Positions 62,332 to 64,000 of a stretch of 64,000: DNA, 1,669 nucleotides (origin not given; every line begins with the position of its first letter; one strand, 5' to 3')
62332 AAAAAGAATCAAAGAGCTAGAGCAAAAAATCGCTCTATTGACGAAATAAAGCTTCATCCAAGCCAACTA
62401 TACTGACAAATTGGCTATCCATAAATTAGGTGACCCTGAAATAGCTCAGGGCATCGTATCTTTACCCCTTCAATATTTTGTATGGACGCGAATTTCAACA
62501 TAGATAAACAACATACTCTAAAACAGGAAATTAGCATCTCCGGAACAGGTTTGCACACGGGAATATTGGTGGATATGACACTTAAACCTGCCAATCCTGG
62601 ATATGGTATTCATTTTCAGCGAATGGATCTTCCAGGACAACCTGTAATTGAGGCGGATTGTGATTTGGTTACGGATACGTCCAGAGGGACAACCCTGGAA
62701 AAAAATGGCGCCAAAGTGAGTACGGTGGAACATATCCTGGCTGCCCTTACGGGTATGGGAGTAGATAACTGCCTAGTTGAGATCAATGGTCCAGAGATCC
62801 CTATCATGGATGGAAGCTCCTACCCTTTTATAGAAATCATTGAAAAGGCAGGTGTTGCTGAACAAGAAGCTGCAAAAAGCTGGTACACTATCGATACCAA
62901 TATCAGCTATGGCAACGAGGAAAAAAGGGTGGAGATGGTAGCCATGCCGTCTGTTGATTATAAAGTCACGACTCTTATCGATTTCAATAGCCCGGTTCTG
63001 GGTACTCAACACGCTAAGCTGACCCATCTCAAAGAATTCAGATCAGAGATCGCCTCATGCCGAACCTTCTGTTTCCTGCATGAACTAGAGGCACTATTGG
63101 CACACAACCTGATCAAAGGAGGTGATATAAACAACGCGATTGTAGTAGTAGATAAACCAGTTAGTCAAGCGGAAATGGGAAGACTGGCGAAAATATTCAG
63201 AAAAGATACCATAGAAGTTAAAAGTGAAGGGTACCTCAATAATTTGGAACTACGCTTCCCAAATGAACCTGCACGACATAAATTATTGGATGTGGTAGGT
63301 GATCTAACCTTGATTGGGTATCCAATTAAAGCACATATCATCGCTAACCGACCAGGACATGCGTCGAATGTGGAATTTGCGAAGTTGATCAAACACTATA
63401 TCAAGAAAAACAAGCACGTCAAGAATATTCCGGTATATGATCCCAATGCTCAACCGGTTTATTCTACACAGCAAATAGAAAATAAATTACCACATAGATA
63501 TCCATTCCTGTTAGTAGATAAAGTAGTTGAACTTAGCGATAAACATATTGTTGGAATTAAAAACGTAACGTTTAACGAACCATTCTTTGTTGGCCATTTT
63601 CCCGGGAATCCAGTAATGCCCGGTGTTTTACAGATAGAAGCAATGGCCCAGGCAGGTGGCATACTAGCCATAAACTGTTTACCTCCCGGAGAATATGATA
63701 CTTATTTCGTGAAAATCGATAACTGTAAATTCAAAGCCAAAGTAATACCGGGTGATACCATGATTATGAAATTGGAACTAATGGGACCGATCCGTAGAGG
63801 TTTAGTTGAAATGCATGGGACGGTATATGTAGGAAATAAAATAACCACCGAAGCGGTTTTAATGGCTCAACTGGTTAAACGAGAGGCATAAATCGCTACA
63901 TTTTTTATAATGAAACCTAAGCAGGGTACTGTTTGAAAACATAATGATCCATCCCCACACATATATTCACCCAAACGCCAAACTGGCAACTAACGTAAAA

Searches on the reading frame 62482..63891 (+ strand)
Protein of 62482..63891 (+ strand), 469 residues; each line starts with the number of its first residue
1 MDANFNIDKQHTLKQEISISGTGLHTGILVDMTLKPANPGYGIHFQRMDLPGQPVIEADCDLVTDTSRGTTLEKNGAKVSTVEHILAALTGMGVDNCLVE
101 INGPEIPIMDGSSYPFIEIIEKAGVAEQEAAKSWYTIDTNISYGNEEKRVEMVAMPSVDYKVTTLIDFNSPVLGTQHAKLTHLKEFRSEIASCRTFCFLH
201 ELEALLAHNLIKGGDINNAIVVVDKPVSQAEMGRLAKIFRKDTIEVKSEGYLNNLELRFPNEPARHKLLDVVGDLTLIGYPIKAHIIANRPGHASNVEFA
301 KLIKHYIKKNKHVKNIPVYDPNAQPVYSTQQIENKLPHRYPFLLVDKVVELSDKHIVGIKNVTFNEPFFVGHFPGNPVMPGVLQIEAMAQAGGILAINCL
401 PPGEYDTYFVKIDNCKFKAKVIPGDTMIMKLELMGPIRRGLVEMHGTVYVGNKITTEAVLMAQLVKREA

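Call 63: find_encoding_contigs(protein=window:62482-63891:+, flank=10000, max_places=1)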
Protein window:62482-63891:+ (469 aa): 23 contigs read that carry it; 1 place shown.
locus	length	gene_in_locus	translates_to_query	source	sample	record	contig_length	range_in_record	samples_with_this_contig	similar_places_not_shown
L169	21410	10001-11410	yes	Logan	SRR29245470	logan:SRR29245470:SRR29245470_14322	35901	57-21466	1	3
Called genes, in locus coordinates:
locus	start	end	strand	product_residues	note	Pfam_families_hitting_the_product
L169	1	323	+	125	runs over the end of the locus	?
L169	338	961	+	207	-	PF00574:CLP_protease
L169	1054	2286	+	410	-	PF06689:zf-C4_ClpX, PF00493:MCM, PF00004:AAA, PF07724:AAA_2, PF07728:AAA_5 (weak), PF13401:AAA_22 (faint), PF10431:ClpB_D2-small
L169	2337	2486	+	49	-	-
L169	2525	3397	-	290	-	PF12836:HHH_3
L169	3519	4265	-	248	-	PF23023:Anti-Pycsar_Apyc1, PF00753:Lactamase_B (weak), PF12706:Lactamase_B_2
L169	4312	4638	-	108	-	-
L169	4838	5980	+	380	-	PF00795:CN_hydrolase (weak)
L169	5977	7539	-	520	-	PF00072:Response_reg, PF08665:PglZ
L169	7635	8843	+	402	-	PF01966:HD (faint), PF19276:HD_assoc_2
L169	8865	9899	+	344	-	PF04613:LpxD, PF25084:LbH_EIF2B, PF25087:GMPPB_C (faint), PF00132:Hexapep, PF14602:Hexapep_2 (faint), PF00132:Hexapep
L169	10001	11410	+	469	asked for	PF03331:LpxC, PF07977:FabA, PF22817:ApeP-like (weak), PF22818:ApeI-like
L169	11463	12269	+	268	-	PF25087:GMPPB_C, PF00132:Hexapep, PF25084:LbH_EIF2B (weak), PF00132:Hexapep, PF13720:Acetyltransf_11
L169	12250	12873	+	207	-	PF00005:ABC_tran, PF02463:SMC_N (faint), PF13476:AAA_23 (faint), PF13304:AAA_21 (faint)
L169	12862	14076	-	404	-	PF05222:AlaDh_PNT_N, PF01488:Shikimate_DH (faint), PF01262:AlaDh_PNT_C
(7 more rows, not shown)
